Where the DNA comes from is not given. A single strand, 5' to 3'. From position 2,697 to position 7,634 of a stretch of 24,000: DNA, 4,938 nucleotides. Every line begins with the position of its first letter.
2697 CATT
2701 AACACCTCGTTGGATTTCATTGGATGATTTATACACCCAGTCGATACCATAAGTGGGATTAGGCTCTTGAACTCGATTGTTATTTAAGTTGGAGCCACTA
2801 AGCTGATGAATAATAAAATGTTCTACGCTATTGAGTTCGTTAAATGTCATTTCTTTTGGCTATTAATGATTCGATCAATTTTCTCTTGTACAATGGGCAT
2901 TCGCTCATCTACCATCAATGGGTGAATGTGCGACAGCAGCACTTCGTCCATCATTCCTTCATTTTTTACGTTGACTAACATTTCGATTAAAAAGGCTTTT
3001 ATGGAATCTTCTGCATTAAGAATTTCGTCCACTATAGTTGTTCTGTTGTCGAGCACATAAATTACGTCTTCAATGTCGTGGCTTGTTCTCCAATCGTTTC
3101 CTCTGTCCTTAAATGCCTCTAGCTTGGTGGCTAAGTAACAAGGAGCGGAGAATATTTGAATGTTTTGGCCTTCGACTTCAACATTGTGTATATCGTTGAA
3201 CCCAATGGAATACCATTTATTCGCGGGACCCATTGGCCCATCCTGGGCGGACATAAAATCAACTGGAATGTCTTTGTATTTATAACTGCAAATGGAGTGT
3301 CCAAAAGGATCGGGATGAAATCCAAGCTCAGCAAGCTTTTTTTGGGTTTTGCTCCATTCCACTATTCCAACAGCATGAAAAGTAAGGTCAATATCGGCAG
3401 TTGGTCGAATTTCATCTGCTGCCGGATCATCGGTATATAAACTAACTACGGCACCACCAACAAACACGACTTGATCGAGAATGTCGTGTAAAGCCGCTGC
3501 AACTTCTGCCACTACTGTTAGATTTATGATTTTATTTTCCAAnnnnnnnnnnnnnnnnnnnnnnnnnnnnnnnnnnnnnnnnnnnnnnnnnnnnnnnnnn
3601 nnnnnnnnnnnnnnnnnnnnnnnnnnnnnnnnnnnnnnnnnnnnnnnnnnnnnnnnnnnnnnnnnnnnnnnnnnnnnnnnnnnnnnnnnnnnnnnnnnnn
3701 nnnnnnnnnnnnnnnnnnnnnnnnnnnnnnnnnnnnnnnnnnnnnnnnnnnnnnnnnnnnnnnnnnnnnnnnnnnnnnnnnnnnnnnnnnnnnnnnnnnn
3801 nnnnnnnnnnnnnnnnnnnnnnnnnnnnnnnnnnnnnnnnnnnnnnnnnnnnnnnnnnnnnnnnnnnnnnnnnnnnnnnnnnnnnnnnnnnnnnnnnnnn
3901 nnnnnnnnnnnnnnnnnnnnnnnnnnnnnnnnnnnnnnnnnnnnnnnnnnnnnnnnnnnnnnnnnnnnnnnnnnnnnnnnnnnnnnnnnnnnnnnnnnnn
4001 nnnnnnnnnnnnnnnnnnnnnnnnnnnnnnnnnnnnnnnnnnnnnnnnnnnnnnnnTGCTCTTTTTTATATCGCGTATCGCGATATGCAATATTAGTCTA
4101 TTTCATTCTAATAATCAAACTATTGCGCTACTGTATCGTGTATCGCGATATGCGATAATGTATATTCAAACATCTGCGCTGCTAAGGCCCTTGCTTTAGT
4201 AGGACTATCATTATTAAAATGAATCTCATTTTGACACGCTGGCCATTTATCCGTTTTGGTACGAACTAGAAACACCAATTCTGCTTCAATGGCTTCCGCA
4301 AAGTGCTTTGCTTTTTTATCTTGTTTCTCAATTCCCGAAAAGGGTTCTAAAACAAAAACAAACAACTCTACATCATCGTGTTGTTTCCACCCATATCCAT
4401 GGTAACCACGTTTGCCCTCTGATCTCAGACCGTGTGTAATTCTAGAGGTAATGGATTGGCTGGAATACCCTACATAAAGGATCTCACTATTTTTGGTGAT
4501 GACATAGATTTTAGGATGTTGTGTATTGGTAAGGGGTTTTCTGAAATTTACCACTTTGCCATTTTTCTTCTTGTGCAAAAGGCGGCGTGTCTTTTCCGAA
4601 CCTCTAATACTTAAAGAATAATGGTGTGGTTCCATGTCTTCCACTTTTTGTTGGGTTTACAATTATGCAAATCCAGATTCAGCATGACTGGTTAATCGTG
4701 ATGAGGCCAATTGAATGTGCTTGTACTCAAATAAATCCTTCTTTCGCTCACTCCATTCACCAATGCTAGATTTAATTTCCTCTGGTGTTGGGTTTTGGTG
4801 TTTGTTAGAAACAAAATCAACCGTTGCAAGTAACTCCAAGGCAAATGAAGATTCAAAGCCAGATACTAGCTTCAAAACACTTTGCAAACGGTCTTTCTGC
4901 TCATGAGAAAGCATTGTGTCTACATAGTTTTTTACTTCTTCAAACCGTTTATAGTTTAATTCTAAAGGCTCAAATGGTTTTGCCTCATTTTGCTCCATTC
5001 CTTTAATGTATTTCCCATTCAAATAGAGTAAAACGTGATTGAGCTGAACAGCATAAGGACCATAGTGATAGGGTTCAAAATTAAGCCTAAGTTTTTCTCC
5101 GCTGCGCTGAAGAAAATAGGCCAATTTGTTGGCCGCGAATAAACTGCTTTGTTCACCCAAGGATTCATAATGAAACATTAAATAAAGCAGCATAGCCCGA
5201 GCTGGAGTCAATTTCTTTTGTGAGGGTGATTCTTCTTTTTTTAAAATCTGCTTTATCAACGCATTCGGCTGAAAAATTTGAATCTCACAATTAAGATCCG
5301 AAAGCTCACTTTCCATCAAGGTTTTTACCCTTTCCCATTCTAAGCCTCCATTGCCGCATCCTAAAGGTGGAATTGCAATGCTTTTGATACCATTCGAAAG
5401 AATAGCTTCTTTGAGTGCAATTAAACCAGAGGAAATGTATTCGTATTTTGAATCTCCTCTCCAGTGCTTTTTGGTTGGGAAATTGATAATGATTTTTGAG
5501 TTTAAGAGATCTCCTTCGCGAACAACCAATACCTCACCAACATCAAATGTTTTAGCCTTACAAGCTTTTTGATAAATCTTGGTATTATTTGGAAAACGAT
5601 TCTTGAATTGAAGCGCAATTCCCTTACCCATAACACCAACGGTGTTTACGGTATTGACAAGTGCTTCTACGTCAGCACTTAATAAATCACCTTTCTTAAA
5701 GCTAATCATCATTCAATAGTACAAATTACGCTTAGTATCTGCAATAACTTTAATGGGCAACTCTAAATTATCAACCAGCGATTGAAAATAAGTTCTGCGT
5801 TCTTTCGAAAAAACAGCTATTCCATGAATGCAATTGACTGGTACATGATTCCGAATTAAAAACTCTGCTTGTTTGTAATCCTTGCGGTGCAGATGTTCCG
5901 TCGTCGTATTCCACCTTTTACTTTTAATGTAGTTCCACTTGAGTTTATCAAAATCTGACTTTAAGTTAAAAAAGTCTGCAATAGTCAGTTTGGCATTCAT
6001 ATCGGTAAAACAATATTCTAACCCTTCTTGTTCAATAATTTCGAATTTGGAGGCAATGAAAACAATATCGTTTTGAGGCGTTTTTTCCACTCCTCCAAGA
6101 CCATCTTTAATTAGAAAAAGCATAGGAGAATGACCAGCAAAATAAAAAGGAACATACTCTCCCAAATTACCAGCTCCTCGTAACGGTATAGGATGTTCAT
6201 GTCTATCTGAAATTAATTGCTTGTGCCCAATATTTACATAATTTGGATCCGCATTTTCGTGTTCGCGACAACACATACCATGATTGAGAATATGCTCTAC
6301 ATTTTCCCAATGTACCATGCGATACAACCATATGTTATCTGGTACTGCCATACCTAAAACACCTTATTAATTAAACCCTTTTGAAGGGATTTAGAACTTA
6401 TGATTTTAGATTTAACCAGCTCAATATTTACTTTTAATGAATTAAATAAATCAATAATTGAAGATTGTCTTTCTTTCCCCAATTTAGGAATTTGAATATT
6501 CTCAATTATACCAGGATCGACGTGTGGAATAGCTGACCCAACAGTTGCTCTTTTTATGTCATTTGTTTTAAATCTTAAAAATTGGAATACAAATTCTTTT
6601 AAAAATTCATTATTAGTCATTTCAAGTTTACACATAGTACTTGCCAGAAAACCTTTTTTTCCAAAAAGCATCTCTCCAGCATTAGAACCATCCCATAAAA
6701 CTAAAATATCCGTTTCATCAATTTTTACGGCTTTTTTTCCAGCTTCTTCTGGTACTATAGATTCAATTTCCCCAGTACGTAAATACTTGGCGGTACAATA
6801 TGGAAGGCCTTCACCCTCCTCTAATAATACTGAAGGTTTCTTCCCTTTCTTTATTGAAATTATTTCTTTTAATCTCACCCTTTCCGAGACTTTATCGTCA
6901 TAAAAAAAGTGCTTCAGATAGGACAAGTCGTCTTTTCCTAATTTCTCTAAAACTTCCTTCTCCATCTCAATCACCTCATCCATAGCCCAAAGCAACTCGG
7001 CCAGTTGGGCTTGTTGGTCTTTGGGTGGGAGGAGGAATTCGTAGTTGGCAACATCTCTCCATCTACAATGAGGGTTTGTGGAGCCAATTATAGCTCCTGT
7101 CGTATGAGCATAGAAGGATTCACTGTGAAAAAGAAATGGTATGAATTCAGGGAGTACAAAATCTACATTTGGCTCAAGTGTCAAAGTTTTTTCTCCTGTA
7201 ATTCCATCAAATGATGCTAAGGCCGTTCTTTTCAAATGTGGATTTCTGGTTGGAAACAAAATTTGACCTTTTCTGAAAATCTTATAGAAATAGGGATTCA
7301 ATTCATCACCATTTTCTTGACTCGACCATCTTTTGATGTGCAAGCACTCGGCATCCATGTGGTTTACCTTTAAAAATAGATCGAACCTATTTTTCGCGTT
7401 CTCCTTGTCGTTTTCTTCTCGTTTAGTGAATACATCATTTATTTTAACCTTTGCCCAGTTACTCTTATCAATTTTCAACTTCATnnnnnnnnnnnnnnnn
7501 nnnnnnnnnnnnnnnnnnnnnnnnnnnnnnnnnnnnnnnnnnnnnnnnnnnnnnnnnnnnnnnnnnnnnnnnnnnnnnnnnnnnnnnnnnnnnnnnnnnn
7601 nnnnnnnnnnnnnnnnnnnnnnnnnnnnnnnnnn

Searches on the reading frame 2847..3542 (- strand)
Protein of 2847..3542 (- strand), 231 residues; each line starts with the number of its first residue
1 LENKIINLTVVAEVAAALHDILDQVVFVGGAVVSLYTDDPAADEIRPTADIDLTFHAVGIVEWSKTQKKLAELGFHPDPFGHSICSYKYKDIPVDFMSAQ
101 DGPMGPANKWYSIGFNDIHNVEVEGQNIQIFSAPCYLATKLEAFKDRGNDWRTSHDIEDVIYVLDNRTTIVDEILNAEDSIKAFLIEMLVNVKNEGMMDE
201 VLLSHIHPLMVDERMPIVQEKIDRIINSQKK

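Call 90: search_protein_families(library=pfam, proteins=[window:2847-3542:-], max_evalue=0.001)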
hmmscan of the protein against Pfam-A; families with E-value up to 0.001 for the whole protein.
window:2847-3542:- (231 aa): 1 family
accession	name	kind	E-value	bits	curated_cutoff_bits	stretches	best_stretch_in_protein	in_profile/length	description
PF08843.17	AbiEii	-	0.00044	20.7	22.5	0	22-70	12-52/238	Nucleotidyl transferase AbiEii toxin, Type IV TA system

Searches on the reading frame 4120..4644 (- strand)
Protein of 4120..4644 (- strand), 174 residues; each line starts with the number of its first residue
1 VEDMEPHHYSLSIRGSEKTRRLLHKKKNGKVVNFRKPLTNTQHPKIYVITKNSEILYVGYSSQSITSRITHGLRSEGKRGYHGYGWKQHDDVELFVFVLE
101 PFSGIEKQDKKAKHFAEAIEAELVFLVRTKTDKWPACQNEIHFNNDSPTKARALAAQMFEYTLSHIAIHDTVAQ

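Call 90: search_protein_families(library=pfam, proteins=[window:4120-4644:-], max_evalue=0.001)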
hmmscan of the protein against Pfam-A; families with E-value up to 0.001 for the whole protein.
window:4120-4644:- (174 aa): 1 family
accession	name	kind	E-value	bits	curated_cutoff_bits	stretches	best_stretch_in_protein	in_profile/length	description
PF13222.11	DUF4030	-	0.00013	22.4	25.2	1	31-134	23-125/142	Protein of unknown function (DUF4030)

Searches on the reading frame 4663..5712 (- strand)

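Call 90: search_protein_families(library=pfam, proteins=[window:4663-5712:-], max_evalue=0.001)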
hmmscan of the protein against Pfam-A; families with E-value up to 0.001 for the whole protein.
window:4663-5712:- (349 aa): 1 family
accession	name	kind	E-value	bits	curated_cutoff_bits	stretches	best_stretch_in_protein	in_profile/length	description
PF01661.27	Macro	-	7.2e-23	81.2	22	1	19-132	1-117/118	Macro domain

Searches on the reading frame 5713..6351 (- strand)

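Call 90: search_protein_families(library=pfam, proteins=[window:5713-6351:-], max_evalue=0.001)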
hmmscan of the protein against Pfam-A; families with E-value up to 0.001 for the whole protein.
window:5713-6351:- (212 aa): 1 family
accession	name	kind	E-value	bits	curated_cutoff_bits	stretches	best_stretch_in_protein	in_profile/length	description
PF14487.12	DarT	-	4.1e-48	164.2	22.5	1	10-212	1-201/201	ssDNA thymidine ADP-ribosyltransferase, DarT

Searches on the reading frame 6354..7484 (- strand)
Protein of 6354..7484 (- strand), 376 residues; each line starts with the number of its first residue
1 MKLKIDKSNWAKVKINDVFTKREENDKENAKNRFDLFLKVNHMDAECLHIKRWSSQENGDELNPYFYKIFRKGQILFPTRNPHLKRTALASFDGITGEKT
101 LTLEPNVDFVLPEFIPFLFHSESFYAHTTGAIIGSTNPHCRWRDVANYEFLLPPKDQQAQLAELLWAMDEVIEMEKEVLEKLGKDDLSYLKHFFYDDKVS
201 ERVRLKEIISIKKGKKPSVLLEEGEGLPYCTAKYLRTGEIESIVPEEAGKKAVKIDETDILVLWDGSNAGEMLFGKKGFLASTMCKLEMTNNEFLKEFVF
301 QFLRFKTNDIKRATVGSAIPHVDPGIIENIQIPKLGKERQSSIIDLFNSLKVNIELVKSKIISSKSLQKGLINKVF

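Call 90: search_protein_families(library=pfam, proteins=[window:6354-7484:-], max_evalue=0.001)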
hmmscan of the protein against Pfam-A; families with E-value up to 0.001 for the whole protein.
window:6354-7484:- (376 aa): 1 family
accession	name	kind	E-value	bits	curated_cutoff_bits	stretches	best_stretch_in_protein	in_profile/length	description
PF01420.25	Methylase_S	-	5.1e-26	92.3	22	2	201-361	5-162/168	Type I restriction modification DNA specificity domain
